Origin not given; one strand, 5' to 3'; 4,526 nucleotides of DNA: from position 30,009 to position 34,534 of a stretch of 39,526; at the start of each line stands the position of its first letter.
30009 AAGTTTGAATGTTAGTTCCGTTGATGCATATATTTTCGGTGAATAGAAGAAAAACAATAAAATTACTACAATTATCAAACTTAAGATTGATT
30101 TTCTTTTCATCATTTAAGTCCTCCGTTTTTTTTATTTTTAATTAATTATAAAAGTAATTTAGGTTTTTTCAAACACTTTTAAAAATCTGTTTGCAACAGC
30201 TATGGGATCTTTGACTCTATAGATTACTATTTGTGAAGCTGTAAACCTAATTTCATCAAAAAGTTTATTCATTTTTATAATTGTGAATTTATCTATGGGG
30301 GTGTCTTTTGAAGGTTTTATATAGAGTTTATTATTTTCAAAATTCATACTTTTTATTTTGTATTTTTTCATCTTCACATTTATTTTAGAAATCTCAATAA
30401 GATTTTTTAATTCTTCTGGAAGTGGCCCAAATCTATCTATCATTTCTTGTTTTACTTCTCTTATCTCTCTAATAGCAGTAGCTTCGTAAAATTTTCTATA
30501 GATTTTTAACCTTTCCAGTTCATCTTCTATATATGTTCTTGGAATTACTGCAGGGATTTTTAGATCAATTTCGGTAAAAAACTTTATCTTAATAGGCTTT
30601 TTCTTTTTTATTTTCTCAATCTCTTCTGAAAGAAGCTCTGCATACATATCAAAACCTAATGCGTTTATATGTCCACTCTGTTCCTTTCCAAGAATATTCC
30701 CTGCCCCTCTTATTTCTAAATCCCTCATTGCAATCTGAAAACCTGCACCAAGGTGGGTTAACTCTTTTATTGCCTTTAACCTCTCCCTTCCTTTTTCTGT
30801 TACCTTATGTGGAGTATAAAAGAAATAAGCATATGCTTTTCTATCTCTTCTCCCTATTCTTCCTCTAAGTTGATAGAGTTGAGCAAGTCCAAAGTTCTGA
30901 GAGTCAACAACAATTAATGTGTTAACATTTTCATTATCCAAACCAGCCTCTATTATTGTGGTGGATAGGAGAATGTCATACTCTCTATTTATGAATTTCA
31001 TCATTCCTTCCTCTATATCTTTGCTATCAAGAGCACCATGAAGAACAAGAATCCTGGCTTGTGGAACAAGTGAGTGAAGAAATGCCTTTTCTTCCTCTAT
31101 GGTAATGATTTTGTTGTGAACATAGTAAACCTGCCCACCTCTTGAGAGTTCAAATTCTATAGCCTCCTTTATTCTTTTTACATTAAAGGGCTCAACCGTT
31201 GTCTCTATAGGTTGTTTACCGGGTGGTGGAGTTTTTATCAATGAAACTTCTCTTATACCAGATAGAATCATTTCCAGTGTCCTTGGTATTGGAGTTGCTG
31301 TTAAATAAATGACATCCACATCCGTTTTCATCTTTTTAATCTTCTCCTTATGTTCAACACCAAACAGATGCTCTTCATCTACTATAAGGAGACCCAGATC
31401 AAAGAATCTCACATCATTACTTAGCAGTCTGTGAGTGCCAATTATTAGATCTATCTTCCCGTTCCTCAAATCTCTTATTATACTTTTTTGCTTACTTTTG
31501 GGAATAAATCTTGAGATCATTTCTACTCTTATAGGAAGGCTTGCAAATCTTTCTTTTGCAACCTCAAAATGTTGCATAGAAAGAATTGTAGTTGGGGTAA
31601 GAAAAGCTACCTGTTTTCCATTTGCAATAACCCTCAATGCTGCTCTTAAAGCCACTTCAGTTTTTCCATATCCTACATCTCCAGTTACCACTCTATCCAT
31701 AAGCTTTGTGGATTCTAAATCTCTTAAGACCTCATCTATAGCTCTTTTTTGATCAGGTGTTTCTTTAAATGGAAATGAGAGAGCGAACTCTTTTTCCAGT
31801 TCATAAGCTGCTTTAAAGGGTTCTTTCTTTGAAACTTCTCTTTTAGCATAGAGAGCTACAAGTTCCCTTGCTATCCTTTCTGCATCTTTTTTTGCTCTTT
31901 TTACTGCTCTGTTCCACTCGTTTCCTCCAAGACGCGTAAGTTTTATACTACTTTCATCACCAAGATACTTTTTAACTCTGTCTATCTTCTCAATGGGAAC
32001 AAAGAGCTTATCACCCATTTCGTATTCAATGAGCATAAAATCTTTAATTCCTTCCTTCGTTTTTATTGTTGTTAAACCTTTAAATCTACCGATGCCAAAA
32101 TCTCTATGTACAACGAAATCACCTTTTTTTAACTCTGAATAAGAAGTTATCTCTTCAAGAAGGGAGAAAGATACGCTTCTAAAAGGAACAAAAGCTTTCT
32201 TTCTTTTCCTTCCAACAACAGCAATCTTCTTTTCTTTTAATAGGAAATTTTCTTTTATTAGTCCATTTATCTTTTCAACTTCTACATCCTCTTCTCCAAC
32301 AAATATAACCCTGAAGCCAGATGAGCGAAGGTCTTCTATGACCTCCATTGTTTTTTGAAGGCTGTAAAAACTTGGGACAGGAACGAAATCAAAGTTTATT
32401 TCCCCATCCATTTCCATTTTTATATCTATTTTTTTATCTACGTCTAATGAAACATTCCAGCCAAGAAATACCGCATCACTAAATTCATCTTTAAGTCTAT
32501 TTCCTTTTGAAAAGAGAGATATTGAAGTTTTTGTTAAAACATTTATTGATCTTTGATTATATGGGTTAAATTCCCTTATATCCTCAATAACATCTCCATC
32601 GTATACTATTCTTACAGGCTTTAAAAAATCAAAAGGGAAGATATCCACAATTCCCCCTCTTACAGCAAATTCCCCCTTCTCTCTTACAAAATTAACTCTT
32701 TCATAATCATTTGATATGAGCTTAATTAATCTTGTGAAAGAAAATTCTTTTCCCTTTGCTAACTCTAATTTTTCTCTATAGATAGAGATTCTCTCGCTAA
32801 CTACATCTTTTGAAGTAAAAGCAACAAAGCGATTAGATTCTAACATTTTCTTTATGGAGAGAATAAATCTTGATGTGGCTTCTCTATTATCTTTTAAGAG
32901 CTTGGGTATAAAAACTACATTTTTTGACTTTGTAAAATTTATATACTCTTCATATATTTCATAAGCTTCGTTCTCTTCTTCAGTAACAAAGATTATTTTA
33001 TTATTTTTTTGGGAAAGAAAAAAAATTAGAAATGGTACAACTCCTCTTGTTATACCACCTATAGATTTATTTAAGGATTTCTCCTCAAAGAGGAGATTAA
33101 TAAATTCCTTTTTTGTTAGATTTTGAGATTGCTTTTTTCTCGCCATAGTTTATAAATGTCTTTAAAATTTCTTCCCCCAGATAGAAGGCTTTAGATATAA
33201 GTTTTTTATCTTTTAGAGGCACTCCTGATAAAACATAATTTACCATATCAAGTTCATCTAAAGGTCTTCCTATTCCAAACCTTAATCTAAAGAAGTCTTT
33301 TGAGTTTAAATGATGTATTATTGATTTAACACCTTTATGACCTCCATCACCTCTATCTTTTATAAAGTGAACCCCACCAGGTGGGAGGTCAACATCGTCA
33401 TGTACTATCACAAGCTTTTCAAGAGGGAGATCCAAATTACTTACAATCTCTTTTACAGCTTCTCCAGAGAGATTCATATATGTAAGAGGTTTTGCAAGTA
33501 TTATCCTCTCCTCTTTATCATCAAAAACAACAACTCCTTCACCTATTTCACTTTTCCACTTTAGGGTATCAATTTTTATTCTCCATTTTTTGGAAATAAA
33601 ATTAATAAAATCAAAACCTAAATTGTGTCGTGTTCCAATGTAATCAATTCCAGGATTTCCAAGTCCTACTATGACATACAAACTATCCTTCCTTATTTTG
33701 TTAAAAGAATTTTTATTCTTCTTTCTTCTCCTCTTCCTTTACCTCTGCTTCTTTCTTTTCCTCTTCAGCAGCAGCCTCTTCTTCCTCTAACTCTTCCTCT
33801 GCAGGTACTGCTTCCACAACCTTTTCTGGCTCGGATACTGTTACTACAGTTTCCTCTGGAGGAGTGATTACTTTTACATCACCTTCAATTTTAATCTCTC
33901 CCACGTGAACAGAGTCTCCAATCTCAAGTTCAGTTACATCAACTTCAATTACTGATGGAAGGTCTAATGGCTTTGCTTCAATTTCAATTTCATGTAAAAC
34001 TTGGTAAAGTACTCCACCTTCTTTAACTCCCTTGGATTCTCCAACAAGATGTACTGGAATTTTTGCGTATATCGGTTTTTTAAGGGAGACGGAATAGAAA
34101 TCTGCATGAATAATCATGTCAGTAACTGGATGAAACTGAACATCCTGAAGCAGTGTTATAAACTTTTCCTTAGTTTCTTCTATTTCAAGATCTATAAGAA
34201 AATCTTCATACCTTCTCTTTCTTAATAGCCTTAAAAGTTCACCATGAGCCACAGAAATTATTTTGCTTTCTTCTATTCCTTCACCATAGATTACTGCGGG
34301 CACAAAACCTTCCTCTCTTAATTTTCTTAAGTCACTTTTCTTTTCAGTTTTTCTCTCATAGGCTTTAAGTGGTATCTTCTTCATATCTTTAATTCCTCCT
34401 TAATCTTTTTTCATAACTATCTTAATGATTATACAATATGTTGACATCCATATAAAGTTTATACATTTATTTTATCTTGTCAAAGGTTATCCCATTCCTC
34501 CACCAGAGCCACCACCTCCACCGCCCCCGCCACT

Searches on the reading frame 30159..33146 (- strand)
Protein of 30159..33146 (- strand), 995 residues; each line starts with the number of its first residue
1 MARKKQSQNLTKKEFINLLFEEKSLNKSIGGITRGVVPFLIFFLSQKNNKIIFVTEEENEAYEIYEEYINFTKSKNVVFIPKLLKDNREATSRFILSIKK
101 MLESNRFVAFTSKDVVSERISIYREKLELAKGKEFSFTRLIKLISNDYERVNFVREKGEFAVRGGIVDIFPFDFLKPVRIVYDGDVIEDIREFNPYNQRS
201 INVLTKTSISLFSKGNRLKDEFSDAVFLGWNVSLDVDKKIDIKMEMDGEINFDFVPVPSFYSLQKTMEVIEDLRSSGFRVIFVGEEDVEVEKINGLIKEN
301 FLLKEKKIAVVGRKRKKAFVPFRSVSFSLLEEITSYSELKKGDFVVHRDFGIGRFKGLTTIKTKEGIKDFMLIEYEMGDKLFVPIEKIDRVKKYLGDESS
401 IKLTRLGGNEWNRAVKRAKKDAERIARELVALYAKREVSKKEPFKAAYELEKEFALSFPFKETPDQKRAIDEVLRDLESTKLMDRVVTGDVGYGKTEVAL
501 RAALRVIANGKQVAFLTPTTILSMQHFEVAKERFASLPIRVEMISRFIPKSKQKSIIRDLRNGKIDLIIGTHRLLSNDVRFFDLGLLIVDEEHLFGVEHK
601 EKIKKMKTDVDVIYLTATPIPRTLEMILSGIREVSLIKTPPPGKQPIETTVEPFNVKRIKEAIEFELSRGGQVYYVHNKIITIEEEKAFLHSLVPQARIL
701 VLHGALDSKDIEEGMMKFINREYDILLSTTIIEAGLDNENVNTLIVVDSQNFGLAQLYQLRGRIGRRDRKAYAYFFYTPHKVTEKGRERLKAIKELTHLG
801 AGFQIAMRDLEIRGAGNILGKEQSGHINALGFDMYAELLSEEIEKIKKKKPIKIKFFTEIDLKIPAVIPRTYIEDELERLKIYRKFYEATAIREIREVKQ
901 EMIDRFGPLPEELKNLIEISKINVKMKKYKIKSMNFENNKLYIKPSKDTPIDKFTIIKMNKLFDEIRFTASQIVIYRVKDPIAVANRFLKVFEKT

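Call 38: search_protein_families(library=pfam, proteins=[window:30159-33146:-], max_evalue=0.0001)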
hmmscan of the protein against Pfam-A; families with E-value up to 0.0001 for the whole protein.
window:30159-33146:- (995 aa): 6 families
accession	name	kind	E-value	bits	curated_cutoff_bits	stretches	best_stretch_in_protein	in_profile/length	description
PF00270.35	DEAD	-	3.9e-25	89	26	1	463-626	1-166/167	DEAD/DEAH box helicase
PF03461.20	TRCF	-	1.7e-23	83.2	25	1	862-952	1-91/95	TRCF domain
PF00271.37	Helicase_C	-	4e-19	69.3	23.5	1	659-767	6-109/110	Helicase conserved C-terminal domain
PF17757.6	UvrB_inter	-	3.9e-18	65.8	22.9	1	127-209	1-85/91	UvrB interaction domain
PF02559.22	CarD_TRCF_RID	-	1.2e-17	64.1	23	1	339-394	1-56/57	CarD-like/TRCF RID domain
PF04851.21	ResIII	-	1.2e-12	48.5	22.5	1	462-619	4-162/164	Type III restriction enzyme, res subunit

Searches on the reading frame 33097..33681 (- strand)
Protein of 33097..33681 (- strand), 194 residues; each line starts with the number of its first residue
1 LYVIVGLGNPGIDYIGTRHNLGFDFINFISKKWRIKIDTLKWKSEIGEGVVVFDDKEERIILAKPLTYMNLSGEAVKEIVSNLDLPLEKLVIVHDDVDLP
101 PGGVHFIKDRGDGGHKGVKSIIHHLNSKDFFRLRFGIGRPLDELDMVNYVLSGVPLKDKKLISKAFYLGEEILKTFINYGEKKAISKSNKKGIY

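Call 38: search_protein_families(library=pfam, proteins=[window:33097-33681:-], max_evalue=0.0001)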
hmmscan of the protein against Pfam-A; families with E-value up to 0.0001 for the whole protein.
window:33097-33681:- (194 aa): 1 family
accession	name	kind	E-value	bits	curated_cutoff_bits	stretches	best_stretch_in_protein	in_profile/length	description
PF01195.25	Pept_tRNA_hydro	-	6.4e-54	183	27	1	3-188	1-182/183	Peptidyl-tRNA hydrolase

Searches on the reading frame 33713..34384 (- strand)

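Call 38: search_protein_families(library=pfam, proteins=[window:33713-34384:-], max_evalue=0.0001)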
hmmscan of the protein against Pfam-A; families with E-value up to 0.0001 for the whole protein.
window:33713-34384:- (223 aa): 2 families
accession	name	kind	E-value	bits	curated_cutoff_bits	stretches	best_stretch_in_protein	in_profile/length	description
PF14693.11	Ribosomal_TL5_C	-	4.8e-29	101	27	1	106-186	3-83/84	Ribosomal protein TL5, C-terminal domain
PF01386.24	Ribosomal_L25p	-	2.5e-23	82.8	23.6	1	6-96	1-82/82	Ribosomal L25p family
